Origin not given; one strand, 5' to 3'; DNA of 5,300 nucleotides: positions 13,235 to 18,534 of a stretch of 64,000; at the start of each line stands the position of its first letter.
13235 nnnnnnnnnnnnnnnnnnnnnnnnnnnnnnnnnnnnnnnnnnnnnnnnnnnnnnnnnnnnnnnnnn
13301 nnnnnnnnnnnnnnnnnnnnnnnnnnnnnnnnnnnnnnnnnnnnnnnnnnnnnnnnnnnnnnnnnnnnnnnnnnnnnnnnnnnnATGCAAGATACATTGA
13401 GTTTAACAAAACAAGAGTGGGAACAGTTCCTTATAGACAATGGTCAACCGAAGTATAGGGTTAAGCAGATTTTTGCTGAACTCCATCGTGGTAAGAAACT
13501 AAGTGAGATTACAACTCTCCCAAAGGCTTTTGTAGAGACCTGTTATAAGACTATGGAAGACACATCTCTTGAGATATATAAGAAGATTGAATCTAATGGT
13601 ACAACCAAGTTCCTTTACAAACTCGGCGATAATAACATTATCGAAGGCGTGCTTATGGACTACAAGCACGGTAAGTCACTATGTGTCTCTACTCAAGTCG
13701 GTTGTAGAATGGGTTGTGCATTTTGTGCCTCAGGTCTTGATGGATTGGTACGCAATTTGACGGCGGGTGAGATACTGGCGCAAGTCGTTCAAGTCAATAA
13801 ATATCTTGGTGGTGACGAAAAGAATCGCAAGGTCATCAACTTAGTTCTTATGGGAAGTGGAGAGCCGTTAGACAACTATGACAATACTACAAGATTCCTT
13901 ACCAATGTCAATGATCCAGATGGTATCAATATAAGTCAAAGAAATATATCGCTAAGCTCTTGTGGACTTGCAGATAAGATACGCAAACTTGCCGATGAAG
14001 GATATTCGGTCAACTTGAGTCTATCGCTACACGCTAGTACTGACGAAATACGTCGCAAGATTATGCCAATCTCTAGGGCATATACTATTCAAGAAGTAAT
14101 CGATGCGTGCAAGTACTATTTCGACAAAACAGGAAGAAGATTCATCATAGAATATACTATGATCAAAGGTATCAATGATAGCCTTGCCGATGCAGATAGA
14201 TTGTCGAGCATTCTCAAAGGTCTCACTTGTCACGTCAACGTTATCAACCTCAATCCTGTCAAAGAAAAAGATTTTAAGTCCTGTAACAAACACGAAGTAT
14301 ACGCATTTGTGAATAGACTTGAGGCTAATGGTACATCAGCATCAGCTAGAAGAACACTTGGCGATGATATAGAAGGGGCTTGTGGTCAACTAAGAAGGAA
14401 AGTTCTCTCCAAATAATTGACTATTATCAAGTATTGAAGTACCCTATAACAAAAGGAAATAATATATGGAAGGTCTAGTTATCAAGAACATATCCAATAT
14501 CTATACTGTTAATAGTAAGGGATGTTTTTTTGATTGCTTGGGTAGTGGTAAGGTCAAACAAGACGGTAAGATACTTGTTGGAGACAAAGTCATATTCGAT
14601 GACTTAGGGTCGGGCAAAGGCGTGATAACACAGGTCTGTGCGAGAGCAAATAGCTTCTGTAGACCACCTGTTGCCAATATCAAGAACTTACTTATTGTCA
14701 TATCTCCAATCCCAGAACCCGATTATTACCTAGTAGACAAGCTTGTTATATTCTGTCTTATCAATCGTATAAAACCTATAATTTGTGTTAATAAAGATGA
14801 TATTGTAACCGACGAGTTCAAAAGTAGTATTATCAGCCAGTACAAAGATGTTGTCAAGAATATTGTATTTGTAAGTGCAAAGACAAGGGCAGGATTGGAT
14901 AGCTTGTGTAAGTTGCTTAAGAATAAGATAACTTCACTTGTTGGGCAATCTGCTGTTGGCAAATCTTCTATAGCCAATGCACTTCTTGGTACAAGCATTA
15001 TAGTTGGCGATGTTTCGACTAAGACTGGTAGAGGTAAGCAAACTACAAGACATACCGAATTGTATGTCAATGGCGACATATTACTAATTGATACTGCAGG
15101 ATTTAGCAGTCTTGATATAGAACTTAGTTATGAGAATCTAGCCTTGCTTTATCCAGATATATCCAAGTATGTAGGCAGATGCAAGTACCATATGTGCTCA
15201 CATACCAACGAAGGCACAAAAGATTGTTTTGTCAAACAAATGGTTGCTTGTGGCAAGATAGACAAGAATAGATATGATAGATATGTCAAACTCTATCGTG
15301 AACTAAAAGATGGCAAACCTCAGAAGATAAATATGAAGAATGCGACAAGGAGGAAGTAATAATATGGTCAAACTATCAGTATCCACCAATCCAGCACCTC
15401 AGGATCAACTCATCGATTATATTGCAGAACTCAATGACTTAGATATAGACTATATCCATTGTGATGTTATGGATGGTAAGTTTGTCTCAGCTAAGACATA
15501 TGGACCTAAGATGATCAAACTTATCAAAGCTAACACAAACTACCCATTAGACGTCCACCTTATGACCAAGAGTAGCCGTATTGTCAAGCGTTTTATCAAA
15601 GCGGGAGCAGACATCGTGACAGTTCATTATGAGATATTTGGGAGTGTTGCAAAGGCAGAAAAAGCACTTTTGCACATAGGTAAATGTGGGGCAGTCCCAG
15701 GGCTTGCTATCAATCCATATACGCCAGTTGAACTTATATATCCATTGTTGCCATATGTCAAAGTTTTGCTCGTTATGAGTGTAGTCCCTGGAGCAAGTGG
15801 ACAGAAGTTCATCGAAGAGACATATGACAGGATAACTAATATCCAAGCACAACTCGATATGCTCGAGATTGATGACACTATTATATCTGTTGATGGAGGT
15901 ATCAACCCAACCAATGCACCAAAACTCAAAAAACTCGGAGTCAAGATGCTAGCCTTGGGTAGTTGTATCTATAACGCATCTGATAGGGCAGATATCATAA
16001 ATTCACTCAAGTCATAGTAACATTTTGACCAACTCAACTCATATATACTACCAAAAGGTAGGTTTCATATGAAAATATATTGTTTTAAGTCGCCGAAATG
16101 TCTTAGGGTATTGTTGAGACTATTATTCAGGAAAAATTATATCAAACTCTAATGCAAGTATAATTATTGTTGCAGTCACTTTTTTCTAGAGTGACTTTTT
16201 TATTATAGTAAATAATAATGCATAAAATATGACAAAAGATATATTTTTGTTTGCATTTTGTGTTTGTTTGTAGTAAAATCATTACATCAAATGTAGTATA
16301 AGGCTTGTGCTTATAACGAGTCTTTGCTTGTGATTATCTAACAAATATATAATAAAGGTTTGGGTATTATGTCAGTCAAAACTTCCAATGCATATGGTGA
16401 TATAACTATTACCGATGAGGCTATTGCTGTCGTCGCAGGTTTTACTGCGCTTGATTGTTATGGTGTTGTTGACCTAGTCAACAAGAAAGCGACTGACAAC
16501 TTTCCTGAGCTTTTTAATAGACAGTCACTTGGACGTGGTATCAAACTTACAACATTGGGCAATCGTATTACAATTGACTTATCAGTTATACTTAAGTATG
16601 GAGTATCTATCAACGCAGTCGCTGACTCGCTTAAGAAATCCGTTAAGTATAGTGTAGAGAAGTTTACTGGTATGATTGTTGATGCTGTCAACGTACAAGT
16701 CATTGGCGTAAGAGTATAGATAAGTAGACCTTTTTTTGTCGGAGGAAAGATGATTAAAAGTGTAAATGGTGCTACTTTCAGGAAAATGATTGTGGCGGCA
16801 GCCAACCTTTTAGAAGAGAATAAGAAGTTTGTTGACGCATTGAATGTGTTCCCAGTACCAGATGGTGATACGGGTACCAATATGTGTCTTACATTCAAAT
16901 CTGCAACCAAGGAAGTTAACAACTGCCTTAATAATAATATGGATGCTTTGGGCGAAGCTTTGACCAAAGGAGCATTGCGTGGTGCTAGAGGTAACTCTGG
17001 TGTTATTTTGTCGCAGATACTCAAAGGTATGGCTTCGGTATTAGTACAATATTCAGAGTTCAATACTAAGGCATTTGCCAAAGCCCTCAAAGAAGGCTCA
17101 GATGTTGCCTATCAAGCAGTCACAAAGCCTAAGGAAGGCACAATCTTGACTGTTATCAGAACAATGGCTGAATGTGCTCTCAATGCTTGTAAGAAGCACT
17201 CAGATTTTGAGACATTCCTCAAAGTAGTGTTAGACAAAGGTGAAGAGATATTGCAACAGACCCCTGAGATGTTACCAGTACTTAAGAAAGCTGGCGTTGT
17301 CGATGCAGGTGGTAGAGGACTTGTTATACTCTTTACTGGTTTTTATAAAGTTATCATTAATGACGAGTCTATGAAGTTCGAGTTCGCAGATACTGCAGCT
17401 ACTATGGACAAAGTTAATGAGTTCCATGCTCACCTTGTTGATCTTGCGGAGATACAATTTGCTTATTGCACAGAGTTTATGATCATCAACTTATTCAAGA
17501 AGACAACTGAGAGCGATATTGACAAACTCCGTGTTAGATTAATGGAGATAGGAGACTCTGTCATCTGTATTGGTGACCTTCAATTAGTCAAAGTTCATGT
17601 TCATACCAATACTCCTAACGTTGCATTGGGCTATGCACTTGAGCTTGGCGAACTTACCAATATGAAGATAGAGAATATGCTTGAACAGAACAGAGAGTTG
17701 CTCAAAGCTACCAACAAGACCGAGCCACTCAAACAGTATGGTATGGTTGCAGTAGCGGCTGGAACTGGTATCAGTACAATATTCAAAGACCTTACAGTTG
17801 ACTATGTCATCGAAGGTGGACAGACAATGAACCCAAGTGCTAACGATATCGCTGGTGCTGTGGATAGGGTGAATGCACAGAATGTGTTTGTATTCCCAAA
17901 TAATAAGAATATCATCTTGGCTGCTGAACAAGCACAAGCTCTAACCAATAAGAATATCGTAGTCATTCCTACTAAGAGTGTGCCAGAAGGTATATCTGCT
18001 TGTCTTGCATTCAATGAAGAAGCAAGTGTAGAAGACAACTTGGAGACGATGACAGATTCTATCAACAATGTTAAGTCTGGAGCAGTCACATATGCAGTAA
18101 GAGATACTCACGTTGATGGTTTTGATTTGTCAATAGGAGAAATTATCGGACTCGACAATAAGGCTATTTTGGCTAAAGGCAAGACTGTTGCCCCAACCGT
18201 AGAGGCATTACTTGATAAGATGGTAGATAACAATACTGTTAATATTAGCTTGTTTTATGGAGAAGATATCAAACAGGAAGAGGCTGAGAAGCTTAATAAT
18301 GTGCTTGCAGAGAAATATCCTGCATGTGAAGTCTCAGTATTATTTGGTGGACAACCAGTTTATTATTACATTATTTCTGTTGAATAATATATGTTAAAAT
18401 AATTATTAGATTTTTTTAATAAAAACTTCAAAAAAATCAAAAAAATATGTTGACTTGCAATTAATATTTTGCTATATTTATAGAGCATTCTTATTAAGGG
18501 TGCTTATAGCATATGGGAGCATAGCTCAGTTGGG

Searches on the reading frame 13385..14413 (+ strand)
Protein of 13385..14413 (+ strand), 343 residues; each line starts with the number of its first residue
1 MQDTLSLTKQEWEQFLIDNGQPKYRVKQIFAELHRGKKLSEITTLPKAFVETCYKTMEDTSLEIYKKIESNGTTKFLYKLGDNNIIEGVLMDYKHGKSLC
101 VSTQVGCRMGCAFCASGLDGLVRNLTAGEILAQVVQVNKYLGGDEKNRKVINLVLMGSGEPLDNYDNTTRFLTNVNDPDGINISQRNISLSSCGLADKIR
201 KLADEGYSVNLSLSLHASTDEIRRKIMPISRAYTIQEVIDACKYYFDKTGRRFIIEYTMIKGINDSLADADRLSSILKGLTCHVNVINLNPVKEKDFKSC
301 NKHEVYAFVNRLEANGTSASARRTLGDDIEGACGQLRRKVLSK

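Call 33: search_protein_families(library=pfam, proteins=[window:13385-14413:+], max_evalue=0.00001)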
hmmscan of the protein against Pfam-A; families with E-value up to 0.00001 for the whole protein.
window:13385-14413:+ (343 aa): 1 family
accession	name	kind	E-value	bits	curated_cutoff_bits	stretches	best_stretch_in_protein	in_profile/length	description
PF04055.27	Radical_SAM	-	2.5e-16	60.7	29.5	1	102-266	2-157/166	Radical SAM superfamily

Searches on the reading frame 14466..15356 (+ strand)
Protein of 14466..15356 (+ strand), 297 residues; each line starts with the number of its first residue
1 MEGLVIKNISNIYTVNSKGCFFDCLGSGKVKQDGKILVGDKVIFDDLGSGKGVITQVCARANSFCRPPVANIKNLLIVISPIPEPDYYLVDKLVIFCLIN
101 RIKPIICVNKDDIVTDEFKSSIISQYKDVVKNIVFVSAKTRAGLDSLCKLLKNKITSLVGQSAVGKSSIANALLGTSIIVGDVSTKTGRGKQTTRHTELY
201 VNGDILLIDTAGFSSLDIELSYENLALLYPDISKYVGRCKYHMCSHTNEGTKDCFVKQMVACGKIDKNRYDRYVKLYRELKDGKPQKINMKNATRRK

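Call 33: search_protein_families(library=pfam, proteins=[window:14466-15356:+], max_evalue=0.00001)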
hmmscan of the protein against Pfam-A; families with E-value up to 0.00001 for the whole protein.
window:14466-15356:+ (297 aa): 3 families
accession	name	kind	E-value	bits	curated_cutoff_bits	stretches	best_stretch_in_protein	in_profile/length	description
PF03193.22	RsgA_GTPase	-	1.8e-38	132.6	30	1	58-218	2-173/174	RsgA GTPase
PF16745.11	RsgA_N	-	1.2e-08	35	27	1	2-54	1-54/54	RsgA N-terminal domain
PF01926.29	MMR_HSR1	-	1.9e-08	34.8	21.9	1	157-218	3-57/113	50S ribosome-binding GTPase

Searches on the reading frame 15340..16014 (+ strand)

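Call 33: search_protein_families(library=pfam, proteins=[window:15340-16014:+], max_evalue=0.00001)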
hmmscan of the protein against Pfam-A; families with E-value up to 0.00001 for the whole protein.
window:15340-16014:+ (225 aa): 1 family
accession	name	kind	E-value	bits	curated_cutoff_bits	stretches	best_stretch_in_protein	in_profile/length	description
PF00834.25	Ribul_P_3_epim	-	9e-49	166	21.1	1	13-211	3-198/198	Ribulose-phosphate 3 epimerase family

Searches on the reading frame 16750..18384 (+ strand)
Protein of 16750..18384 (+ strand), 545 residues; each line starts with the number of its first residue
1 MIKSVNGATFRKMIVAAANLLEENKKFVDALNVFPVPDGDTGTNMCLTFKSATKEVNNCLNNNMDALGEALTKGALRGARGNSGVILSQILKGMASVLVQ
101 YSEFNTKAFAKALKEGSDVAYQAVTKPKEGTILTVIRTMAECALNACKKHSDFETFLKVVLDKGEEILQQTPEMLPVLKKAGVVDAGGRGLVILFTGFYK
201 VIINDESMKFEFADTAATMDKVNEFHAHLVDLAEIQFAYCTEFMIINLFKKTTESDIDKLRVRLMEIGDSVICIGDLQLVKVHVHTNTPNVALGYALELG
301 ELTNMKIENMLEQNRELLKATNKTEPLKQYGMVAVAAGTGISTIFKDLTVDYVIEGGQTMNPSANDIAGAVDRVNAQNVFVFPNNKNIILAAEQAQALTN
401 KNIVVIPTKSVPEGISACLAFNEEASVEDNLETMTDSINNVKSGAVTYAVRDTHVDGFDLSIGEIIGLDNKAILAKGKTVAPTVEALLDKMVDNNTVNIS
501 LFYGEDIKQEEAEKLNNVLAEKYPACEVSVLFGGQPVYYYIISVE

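Call 33: search_protein_families(library=pfam, proteins=[window:16750-18384:+], max_evalue=0.00001)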
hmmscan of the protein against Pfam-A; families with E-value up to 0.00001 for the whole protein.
window:16750-18384:+ (545 aa): 3 families
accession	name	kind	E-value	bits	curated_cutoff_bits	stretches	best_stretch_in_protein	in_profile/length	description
PF13684.11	FakA-like_C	-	6.7e-79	264.7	23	1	331-545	1-216/216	Fatty acid kinase subunit A-like, C-terminal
PF02734.22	Dak2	-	6.9e-42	143.7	27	1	35-199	1-173/174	DAK2 domain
PF21645.3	FakA-like_M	-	6.1e-26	90.5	24.9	1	237-316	2-79/80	Fatty acid kinase subunit A-like, middle domain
